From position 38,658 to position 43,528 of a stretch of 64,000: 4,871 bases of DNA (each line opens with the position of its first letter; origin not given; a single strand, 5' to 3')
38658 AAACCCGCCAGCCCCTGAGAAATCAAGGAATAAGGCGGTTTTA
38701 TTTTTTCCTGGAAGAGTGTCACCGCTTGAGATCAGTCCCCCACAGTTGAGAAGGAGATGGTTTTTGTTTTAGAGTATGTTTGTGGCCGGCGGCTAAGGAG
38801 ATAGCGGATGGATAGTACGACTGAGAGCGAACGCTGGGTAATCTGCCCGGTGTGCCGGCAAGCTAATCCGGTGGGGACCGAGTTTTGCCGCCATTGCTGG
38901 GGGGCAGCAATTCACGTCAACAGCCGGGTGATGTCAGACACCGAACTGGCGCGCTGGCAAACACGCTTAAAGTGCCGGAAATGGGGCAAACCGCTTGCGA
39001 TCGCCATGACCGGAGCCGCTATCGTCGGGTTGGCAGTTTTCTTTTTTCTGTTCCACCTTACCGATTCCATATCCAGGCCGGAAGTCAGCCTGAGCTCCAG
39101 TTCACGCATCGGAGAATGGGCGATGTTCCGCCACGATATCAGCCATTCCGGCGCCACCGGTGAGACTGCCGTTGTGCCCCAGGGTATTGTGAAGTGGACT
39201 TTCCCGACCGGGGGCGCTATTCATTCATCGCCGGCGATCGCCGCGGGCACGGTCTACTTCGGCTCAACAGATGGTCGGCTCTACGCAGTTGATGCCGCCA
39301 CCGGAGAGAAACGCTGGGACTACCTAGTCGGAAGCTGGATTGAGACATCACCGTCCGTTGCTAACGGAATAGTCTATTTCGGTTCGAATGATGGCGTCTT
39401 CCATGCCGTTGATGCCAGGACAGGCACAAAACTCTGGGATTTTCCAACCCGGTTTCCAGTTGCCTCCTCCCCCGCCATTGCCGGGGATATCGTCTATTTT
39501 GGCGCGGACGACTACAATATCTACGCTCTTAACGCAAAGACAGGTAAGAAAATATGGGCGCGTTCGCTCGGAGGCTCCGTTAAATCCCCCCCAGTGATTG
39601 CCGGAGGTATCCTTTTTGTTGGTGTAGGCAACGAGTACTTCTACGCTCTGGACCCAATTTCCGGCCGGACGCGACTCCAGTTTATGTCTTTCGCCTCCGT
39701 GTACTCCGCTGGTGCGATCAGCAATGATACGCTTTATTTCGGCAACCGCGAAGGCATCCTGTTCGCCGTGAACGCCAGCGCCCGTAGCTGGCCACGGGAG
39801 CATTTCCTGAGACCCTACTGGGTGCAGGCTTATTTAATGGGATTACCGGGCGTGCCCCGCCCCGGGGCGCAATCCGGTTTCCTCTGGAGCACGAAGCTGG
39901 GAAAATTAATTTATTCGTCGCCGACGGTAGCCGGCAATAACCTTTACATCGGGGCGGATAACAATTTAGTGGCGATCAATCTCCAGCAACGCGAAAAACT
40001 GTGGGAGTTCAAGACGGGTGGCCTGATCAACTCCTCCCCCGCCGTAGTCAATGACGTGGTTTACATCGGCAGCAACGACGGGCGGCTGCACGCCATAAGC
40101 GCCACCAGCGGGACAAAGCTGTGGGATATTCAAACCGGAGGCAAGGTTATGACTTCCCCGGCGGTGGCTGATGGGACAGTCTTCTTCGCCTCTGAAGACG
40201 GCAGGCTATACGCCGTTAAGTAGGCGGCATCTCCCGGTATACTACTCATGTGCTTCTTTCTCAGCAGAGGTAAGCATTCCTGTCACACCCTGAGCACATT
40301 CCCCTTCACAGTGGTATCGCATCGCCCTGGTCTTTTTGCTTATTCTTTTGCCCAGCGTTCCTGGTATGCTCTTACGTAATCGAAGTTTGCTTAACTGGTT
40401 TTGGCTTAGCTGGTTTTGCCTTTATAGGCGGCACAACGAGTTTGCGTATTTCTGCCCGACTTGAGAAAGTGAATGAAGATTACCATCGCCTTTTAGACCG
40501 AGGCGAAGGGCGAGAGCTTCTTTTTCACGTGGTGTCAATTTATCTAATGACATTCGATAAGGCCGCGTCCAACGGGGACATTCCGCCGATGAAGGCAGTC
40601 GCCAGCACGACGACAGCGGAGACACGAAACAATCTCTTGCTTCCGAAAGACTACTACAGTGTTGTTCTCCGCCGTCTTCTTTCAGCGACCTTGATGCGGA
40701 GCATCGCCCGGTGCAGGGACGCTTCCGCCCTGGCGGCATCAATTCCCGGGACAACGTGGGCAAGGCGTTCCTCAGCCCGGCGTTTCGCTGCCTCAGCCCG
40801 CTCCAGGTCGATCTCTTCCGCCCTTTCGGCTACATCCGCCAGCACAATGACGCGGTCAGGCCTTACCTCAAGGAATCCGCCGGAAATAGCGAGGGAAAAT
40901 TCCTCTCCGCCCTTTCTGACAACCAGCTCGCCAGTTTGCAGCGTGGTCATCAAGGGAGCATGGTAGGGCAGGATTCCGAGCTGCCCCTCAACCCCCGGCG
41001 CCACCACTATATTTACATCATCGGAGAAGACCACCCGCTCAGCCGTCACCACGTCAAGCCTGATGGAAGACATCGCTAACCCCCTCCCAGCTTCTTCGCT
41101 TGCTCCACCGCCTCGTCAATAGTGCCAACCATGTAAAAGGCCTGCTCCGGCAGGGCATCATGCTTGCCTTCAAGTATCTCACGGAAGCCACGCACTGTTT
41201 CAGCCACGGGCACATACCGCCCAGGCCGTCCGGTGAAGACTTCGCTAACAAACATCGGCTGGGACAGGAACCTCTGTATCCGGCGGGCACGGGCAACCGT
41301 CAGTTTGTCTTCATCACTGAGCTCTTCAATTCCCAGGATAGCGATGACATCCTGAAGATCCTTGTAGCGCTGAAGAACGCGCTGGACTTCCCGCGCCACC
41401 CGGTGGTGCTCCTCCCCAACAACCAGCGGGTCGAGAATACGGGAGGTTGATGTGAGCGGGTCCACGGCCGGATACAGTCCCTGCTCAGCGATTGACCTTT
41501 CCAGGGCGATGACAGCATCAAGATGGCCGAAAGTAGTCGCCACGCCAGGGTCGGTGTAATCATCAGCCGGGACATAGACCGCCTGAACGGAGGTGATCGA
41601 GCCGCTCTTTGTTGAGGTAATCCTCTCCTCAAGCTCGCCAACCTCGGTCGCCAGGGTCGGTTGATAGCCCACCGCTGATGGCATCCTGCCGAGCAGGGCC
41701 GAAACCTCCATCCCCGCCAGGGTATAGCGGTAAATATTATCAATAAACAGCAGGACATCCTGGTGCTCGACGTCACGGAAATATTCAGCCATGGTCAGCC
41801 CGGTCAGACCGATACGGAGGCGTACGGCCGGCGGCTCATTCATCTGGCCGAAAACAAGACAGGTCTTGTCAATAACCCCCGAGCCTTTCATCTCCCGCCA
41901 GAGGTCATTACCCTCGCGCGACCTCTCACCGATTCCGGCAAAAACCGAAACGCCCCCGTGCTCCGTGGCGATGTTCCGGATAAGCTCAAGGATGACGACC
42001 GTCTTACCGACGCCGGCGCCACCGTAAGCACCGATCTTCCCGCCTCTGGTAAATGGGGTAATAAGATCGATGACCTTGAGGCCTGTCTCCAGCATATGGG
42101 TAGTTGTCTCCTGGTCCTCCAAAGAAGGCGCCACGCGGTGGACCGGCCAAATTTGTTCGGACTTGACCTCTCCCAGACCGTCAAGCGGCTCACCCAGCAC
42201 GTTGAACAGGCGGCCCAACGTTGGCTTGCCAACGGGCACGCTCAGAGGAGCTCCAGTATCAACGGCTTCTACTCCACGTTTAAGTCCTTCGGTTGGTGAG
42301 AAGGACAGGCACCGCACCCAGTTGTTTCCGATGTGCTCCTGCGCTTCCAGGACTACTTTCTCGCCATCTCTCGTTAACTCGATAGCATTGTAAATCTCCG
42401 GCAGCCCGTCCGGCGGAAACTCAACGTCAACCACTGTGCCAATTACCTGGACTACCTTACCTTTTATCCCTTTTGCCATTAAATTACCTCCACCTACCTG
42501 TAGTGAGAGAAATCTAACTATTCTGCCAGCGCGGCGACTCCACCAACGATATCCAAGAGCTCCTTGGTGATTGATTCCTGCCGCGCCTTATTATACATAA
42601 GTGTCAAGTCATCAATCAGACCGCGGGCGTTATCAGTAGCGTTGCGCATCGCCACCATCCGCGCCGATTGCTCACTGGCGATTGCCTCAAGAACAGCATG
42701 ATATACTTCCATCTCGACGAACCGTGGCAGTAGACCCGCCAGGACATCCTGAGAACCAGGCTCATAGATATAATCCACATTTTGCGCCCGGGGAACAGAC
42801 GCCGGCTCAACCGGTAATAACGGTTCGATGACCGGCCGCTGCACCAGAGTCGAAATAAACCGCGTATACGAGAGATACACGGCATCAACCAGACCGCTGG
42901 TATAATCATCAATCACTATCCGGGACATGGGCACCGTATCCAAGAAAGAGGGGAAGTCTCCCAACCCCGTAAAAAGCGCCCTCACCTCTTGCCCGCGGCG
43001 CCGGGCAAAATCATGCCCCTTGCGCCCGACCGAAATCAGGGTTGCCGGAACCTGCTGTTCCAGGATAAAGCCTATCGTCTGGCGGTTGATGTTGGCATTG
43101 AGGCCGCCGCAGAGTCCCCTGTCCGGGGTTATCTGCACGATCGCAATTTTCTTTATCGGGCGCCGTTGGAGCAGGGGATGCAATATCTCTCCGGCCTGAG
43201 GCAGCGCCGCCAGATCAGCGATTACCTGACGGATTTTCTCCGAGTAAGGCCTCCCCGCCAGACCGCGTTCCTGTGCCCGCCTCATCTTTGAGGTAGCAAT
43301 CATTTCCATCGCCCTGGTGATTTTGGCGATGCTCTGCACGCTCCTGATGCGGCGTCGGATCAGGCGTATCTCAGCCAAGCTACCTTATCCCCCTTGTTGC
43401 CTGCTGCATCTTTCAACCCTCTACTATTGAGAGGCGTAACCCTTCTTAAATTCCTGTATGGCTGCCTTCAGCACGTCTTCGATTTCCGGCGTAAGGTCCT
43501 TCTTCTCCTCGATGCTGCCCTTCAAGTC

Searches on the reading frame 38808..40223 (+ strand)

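Call 51: search_protein_families(library=pfam, proteins=[window:38808-40223:+], max_evalue=0.00001)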
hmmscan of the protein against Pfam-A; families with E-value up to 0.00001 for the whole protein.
window:38808-40223:+ (471 aa): 3 families
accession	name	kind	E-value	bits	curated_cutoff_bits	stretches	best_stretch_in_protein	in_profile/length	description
PF13570.13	Beta-prop_ACSF4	-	2.9e-53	181.8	133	3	357-470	40-160/329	Beta-alanine-activating enzyme, beta-propeller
PF13360.13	PQQ_2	-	7e-46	157.2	27.6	2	125-323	12-224/233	Outer membrane protein assembly factor BamB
PF01011.28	PQQ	-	3.5e-22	79.3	26.7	0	137-172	48-83/595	Glucose/ethanol/alcohol dehydrogenase, beta-propeller domain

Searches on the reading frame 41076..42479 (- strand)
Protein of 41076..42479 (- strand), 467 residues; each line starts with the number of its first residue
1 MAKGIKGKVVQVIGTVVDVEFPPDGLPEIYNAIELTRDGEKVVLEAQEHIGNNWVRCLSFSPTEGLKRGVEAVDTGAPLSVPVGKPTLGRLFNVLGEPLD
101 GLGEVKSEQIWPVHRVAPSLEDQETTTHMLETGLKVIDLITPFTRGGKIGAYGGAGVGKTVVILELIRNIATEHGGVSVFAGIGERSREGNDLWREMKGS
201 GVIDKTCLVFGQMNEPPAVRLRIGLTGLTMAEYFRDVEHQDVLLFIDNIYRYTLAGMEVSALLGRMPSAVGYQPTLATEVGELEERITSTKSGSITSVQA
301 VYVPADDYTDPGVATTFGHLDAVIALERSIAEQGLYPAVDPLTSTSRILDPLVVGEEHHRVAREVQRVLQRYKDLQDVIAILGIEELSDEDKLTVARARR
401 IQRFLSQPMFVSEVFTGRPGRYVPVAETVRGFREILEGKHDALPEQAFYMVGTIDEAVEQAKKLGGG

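Call 51: search_protein_families(library=pfam, proteins=[window:41076-42479:-], max_evalue=0.00001)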
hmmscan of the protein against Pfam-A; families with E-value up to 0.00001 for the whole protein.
window:41076-42479:- (467 aa): 3 families
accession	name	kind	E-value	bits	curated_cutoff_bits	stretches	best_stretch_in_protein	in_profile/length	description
PF00006.31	ATP-synt_ab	-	8.7e-70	235.1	29.5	1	133-346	1-213/213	ATP synthase alpha/beta family, nucleotide-binding domain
PF02874.29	ATP-synt_ab_N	-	6.2e-16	59.1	20.9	1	9-76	1-69/69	ATP synthase alpha/beta family, beta-barrel domain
PF22919.1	ATP-synt_VA_C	-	1.4e-15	57.6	24.7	1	354-430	8-86/101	C-terminal domain of V and A type ATP synthase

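Call 68: find_homologous_proteins(query=window:41076-42479:-, max_evalue=1e-50)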
Query window:41076-42479:- (467 aa): 8000 proteins with E <= 1e-50 among 8000 candidates; the best 120 are listed.
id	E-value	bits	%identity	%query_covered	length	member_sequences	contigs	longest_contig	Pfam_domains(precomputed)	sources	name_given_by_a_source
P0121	0.0e+0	1034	100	100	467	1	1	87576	PF02874.30,PF00006.32,PF22919.2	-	-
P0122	4.3e-283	957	78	99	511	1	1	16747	PF02874.30,PF00006.32,PF22919.2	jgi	-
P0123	1.6e-280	949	91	100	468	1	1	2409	PF02874.30,PF00006.32,PF22919.2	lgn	-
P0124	1.3e-278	942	89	100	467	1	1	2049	PF02874.30,PF00006.32,PF22919.2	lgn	-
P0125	1.9e-276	935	89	100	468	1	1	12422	PF02874.30,PF00006.32,PF22919.2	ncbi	-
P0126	3.2e-274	928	88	100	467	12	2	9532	PF02874.30,PF00006.32,PF22919.2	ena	-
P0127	3.7e-272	921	88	100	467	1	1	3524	PF02874.30,PF00006.32,PF22919.2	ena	-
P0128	4.3e-272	921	89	99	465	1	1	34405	PF02874.30,PF00006.32,PF22919.2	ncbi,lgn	-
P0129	6.9e-272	920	89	99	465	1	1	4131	PF02874.30,PF00006.32,PF22919.2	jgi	-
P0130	9.9e-272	920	89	99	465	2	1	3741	PF02874.30,PF00006.32,PF22919.2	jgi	-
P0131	2.0e-271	919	89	99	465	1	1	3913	PF02874.30,PF00006.32,PF22919.2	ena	-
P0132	2.3e-271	919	89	99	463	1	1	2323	PF02874.30,PF00006.32,PF22919.2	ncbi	-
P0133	3.6e-271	918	90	98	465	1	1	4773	PF02874.30,PF00006.32,PF22919.2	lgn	-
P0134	3.8e-271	918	88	99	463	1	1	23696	PF02874.30,PF00006.32,PF22919.2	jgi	-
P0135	4.1e-271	918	88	99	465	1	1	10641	PF02874.30,PF00006.32,PF22919.2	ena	-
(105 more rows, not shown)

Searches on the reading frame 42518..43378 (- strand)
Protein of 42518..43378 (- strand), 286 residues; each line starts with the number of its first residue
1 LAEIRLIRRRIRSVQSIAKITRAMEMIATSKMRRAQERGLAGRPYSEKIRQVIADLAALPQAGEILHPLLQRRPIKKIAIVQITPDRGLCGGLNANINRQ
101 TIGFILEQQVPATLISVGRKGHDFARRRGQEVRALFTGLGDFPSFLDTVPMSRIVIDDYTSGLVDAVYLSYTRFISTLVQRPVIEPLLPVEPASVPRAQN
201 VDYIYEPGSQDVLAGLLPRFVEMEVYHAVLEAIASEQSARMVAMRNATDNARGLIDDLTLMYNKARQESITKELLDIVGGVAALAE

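Call 51: search_protein_families(library=pfam, proteins=[window:42518-43378:-], max_evalue=0.00001)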
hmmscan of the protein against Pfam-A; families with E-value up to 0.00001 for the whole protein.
window:42518-43378:- (286 aa): 1 family
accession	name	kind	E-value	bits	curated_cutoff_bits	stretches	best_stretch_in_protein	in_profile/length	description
PF00231.24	ATP-synt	-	5.6e-92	308.9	39.9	1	4-284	2-285/285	ATP synthase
